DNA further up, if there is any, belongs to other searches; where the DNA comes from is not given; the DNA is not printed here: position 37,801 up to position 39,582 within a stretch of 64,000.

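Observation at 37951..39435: Low-GC Fic gene inserted between ruvA and ruvB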

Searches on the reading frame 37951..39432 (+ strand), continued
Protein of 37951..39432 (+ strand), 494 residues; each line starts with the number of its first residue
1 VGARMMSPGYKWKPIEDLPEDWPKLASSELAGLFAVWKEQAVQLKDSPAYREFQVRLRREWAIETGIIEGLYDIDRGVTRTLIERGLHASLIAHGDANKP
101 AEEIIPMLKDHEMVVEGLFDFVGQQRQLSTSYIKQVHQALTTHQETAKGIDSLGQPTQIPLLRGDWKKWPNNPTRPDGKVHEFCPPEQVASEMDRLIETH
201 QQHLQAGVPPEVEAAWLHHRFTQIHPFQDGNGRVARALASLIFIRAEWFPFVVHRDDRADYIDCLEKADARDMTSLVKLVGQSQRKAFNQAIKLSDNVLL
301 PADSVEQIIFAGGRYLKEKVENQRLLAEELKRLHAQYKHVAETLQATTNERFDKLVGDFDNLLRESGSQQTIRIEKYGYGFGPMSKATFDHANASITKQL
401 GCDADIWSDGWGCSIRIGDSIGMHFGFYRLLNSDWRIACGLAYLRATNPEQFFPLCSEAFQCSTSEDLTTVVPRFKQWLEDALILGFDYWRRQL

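Call 15: search_solved_structures(query=A1, max_evalue=0.01, show_alignments=2)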
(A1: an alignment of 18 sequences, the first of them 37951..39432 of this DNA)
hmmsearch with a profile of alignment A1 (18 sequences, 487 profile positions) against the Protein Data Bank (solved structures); distinct sequences matched with E-value up to 0.01: 29.
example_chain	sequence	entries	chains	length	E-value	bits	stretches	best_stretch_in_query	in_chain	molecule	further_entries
3cuc_A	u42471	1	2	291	4.1e-27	98.4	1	118-264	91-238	Protein of unknown function with a Fic domain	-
6i7h_A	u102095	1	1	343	1.9e-18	69.8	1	179-282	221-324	Adenosine monophosphate-protein transferase FICD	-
6i7g_A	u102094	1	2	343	1.9e-18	69.8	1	179-282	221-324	Adenosine monophosphate-protein transferase FICD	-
4u04_A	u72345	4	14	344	1.9e-18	69.8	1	179-282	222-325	Adenosine monophosphate-protein transferase FICD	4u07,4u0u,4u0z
6i7i_A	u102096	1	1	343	1.9e-18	69.8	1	179-282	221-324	Adenosine monophosphate-protein transferase FICD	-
6i7j_A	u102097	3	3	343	1.9e-18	69.8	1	179-282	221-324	Adenosine monophosphate-protein transferase FICD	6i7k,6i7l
4u0s_A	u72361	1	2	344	1.9e-18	69.8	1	179-282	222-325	Adenosine monophosphate-protein transferase FICD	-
9yz5_A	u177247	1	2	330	2.2e-18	69.6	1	179-281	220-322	Protein adenylyltransferase FICD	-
5jj6_A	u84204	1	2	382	2.3e-18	69.5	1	178-298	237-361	Adenosine monophosphate-protein transferase FICD homolog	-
5jj7_A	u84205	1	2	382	2.5e-18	69.4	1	178-298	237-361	Adenosine monophosphate-protein transferase FICD homolog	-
6zmd_B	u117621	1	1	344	2.3e-17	66.2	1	179-282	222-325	Protein adenylyltransferase FICD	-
7b7z_A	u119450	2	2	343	7.2e-17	64.6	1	179-282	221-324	Protein adenylyltransferase FICD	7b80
7cb8_A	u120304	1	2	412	1.6e-14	56.9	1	177-284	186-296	Fic-domain containing protein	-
4x2c_A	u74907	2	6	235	2e-11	46.6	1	151-277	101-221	Fic family protein putative filamentation induced by cAMP protein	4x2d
4x2e_A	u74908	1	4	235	2.1e-11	46.6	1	151-277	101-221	Fic family protein putative filamentation induced by cAMP protein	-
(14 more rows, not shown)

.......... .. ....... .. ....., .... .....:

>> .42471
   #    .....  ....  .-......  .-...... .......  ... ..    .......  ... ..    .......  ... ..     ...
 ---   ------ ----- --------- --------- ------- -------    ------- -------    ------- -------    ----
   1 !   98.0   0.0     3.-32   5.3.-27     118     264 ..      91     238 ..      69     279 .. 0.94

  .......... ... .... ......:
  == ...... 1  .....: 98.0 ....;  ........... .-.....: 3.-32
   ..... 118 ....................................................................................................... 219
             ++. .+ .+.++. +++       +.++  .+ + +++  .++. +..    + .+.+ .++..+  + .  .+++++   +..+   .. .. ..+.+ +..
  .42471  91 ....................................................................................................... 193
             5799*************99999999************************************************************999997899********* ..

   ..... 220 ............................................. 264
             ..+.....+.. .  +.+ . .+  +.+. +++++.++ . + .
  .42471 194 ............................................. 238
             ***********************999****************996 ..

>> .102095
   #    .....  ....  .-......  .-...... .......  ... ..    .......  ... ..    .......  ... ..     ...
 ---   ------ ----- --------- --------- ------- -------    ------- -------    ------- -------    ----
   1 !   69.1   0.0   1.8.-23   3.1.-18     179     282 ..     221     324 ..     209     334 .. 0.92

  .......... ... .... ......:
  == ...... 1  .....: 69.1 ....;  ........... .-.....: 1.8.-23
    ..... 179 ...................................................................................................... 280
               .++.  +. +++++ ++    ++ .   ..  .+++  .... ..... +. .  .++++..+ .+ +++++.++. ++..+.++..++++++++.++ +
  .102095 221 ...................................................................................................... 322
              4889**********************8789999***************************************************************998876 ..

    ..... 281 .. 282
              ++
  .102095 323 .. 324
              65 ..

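Call 22: predict_structure(alignment_id=A2)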
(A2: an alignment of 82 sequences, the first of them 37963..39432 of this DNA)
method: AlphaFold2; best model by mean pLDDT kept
length: 490 residues; sequences in the alignment: 82
mean_pLDDT: 79.9   pTM: 0.69
mean pLDDT of the five models: 79.9, 77.4, 76.7, 76.1, 75.3
residues with pLDDT >= 90: 184; 70-90: 175; 50-70: 93; < 50: 38
segments of 3 or more residues with pLDDT < 50: 64-93, 294-299
pLDDT, mean of each block of 10 residues (from residue 1): 68 92 90 81 73 65 49 43 44 55 67 63 81 75 71 73 70 79 87 94 96 90 66 87 85 85 91 94 83 51 58 72 89 97 96 91 78 86 76 92 92 91 91 95 89 95 95 97 91
secondary structure, 60 per line:
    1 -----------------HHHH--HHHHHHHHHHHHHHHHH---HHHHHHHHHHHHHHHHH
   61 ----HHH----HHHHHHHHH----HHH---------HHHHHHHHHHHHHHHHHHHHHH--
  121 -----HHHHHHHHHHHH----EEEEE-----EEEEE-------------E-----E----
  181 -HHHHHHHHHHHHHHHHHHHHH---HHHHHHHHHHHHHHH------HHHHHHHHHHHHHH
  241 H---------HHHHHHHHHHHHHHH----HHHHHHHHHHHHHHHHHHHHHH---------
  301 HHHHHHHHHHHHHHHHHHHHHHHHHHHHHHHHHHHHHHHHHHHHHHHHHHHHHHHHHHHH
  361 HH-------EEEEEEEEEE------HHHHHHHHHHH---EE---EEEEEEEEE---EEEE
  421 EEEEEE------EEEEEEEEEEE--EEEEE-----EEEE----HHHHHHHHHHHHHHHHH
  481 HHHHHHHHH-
elements in order: H18-21 H24-40 H44-60 H72-80 H97-118 H126-137 E142-146 E152-156 H182-202 H206-220 H227-241 H251-265 H270-291 H301-362 E370-379 H386-396 E405-413 E417-426 E433-443 E446-450 E456-459 H464-489

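Call 27: fold_search(model_id=the predicted structure, library=pdb)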
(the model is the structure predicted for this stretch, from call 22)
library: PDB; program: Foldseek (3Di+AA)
matches with E <= 10: 277; with E <= 0.001: 50
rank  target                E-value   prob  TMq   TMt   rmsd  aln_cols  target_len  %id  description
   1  3cuc_B                1.4e-10  1.00  0.43  0.75   5.8       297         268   21  CRYSTAL STRUCTURE OF A FIC DOMAIN CONTAINING SIGNALING PROTEIN (BT_2513) FROM BACTEROIDES THETAIOTAOMICRON VPI-5482 AT (released 2008-04-29)
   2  3cuc_A                1.3e-09  1.00  0.42  0.74   4.5       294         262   21  CRYSTAL STRUCTURE OF A FIC DOMAIN CONTAINING SIGNALING PROTEIN (BT_2513) FROM BACTEROIDES THETAIOTAOMICRON VPI-5482 AT (released 2008-04-29)
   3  6i7h                  3.1e-09  1.00  0.39  0.56   4.8       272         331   17  Crystal structure of dimeric FICD mutant K256S (released 2019-09-25)
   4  6i7i                  1.0e-08  1.00  0.38  0.54   5.0       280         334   18  Crystal structure of dimeric FICD mutant K256A complexed with MgATP (released 2019-09-25)
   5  4u0z_B                1.1e-08  1.00  0.38  0.54   5.0       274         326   16  Eukaryotic Fic Domain containing protein with bound APCPP (released 2014-12-10)
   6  9yz5_A                1.1e-08  1.00  0.38  0.54   5.7       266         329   18  human FicD bound with farnesyl pyrophosphate (released 2026-02-25)
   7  6i7g_B                1.2e-08  1.00  0.41  0.57   4.5       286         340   17  Crystal structure of dimeric wild type FICD complexed with ATP (released 2019-09-25)
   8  6i7j                  1.3e-08  1.00  0.41  0.57   4.7       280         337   18  Crystal structure of monomeric FICD mutant L258D (released 2019-09-25)
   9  4u07_A                1.5e-08  1.00  0.40  0.58   5.3       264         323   18  ATP bound to eukaryotic FIC domain containing protein (released 2014-12-10)
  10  4u0z_C                1.5e-08  1.00  0.37  0.53   5.0       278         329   16  Eukaryotic Fic Domain containing protein with bound APCPP (released 2014-12-10)
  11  4u0z_D                1.7e-08  1.00  0.38  0.54   5.0       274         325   16  Eukaryotic Fic Domain containing protein with bound APCPP (released 2014-12-10)
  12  4u0z_E                1.7e-08  1.00  0.37  0.53   5.1       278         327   16  Eukaryotic Fic Domain containing protein with bound APCPP (released 2014-12-10)
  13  6zmd_B                1.8e-08  1.00  0.41  0.58   5.0       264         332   18  Crystal structure of HYPE covalently tethered to BiP bound to AMP-PNP (released 2021-04-14)
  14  4u0u_A                1.8e-08  1.00  0.42  0.59   5.2       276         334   18  Wild type eukaryotic fic domain containing protein with ADP (released 2014-12-10)
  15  7b7z_A                2.3e-08  1.00  0.39  0.55   5.2       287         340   16  DeAMPylation complex of monomeric FICD and AMPylated BiP (state 1) (released 2021-07-07)
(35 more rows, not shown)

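Call 31: list_cluster_members(proteins=[P0001, P0016, P0038])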
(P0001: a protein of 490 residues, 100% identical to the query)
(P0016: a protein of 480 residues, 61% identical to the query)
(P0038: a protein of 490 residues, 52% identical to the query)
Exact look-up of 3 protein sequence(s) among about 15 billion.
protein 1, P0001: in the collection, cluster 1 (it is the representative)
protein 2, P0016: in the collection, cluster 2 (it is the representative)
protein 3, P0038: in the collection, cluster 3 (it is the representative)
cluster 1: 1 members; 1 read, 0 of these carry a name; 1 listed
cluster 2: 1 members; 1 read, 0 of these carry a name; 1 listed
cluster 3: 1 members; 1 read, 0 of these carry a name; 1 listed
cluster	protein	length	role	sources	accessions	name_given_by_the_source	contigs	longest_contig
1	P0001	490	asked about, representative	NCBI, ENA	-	-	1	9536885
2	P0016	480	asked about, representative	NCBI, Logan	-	-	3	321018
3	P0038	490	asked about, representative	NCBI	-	-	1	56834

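Call 36: search_protein_families(library=pfam, proteins=[L003:5880-6434:+, L007:5880-6419:+, L022:5880-6458:+, L014:5880-6452:+, L001:4303-4968:+], max_evalue=1)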
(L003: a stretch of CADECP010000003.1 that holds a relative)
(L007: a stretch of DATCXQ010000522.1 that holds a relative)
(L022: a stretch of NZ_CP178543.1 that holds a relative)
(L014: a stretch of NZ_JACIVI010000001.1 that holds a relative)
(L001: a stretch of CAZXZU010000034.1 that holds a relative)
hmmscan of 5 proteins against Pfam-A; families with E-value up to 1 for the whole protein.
L003:5880-6434:+ (185 aa): 0 families

L007:5880-6419:+ (180 aa): 3 families
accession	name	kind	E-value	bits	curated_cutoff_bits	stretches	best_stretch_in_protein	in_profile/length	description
PF01285.24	TEA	-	0.018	15.8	25.1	1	4-23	42-61/68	TEA/ATTS domain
PF11165.13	DUF2949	-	0.068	14.1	24.2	1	29-56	2-29/56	Protein of unknown function (DUF2949)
PF20066.5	Glyoxalase_8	-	0.28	11.7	23.7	1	8-38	12-42/143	Glyoxalase superfamily protein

L022:5880-6458:+ (193 aa): 3 families
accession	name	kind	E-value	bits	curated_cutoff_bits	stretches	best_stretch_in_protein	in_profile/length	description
PF15881.10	DUF4734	-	0.084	13.5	25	0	118-146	38-66/91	Domain of unknown function (DUF4734)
PF16386.10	DUF4995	-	0.14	12.7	28.4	1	19-54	17-52/73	Domain of unknown function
PF03060.21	NMO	-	0.31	10.8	28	1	133-181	41-87/331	Nitronate monooxygenase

L014:5880-6452:+ (191 aa): 3 families
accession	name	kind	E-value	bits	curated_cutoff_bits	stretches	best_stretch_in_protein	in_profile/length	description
PF01442.23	Apolipoprotein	-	0.0055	16.9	90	1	7-59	97-149/190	Apolipoprotein A1/A4/E domain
PF12391.13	PCDO_beta_N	-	0.13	12.5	24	1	60-69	14-23/34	Protocatechuate 3,4-dioxygenase beta subunit N terminal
PF12998.12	ING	-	0.16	13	23.9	0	46-81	14-49/102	Inhibitor of growth proteins N-terminal histone-binding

L001:4303-4968:+ (222 aa): 1 family
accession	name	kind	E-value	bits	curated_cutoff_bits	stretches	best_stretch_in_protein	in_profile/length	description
PF00484.24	Pro_CA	-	1.1e-55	188.6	25.7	1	37-188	1-155/156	Carbonic anhydrase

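Call 47: search_protein_families(library=pfam, alignment_id=A4, max_evalue=0.00001)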
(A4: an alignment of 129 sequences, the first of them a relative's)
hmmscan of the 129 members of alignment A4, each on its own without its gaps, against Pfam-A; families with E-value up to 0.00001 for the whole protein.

A. member 1, L010:95-838:+ (248 aa): 1 family
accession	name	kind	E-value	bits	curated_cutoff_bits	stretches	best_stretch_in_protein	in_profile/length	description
PF02661.23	Fic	-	1.3e-16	61.6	24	1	80-194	2-92/93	Fic/DOC family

B. families by the number of members that match (of 129 scanned): 198 families (the first 25 are shown)
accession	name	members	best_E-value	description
PF07969.17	Amidohydro_3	4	4.1e-19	Amidohydrolase family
PF01979.26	Amidohydro_1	4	1.5e-10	Amidohydrolase family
PF20473.4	MmeI_Mtase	3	4.9e-109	MmeI, DNA-methyltransferase domain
PF00005.33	ABC_tran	3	2.9e-54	ABC transporter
PF08869.16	XisI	3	5.9e-43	XisI protein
PF00004.35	AAA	3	2.1e-20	ATPase family associated with various cellular activities (AAA)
PF02661.23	Fic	3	1.1e-18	Fic/DOC family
PF07728.20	AAA_5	3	1.9e-17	AAA domain (dynein-related subfamily)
PF07669.17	Eco57I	3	2.6e-17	Eco57I restriction-modification methylase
PF05016.21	ParE_toxin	3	9.4e-16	ParE toxin of type II toxin-antitoxin system, parDE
PF22654.1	DUF7008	2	1.8e-153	Domain of unknown function (DUF7008)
PF06415.18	iPGM_N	2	1.6e-84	BPG-independent PGAM N-terminus (iPGM_N)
PF01676.23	Metalloenzyme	2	8.9e-76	Metalloenzyme superfamily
PF07724.20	AAA_2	2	2.6e-68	AAA domain (Cdc48 subfamily)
PF13641.12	Glyco_tranf_2_3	2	1.9e-34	Glycosyltransferase like family 2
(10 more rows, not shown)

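Call 48: search_protein_families(library=padloc, alignment_id=A4, max_evalue=0.00001)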
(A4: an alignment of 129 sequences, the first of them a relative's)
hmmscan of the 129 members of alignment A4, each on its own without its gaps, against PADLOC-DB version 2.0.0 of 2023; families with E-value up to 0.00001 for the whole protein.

A. member 1, L010:95-838:+ (248 aa): 7 families
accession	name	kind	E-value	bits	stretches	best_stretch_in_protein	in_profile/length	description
PDLC04836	PDC-S04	-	1.4e-21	74.8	1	74-237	81-228/244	-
PDLC04840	PDC-S04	-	4.2e-19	67.2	1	136-231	112-210/227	-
PDLC04837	PDC-S04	-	5.5e-19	66.4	1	75-239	80-227/234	-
PDLC03963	SoFic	-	2.8e-17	61.1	1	75-232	109-256/361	-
PDLC04839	PDC-S04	-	5.1e-15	53.7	1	167-234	131-200/205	-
PDLC04838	PDC-S04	-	1e-11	43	1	134-235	97-201/209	-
PDLC04966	PDC-S24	-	1.5e-11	41.9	1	132-218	272-366/497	-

B. families by the number of members that match (of 129 scanned): 87 families (the first 25 are shown)
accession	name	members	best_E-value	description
PDLC04140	mad8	4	4.1e-20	mads_8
PDLC02529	PglX|PglXI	3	0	PglX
PDLC02488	BrxC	3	0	BrxC-PglY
PDLC03627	REase_MTase_IIG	3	7e-58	Type IIG restriction enzyme-methyltransferase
PDLC04135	mad3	3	1.9e-57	mads_3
PDLC02481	BrxC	3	1.2e-55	BrxC-PglY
PDLC04836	PDC-S04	3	1e-21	-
PDLC04840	PDC-S04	3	2.8e-20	-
PDLC03963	SoFic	3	2.1e-19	-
PDLC04837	PDC-S04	3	4.7e-19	-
PDLC02980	AriA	3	2.3e-16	-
PDLC04839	PDC-S04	3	5.1e-15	-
PDLC03604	REase_MTase_IIG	3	2e-14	Type IIG restriction enzyme-methyltransferase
PDLC02525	PglX|PglXI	3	4.2e-14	PglX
PDLC02521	PglX|PglXI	3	1.1e-13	PglX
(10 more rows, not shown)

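Call 49: find_related_loci(query=A1, collection=viral_contigs, flank=5000)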
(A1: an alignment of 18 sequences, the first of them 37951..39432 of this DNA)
Query A1 (494 aa) in viral_contigs; peptide patterns used: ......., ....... (x = any residue, [..] = any of these).
34 stretches matched a pattern; 2 encode a relative of the query (tblastn E <= 1e-3); 2 distinct loci.
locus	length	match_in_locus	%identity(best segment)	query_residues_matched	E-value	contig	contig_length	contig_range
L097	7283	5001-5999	46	15-356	6e-97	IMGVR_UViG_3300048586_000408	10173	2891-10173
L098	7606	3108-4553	37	12-491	2e-96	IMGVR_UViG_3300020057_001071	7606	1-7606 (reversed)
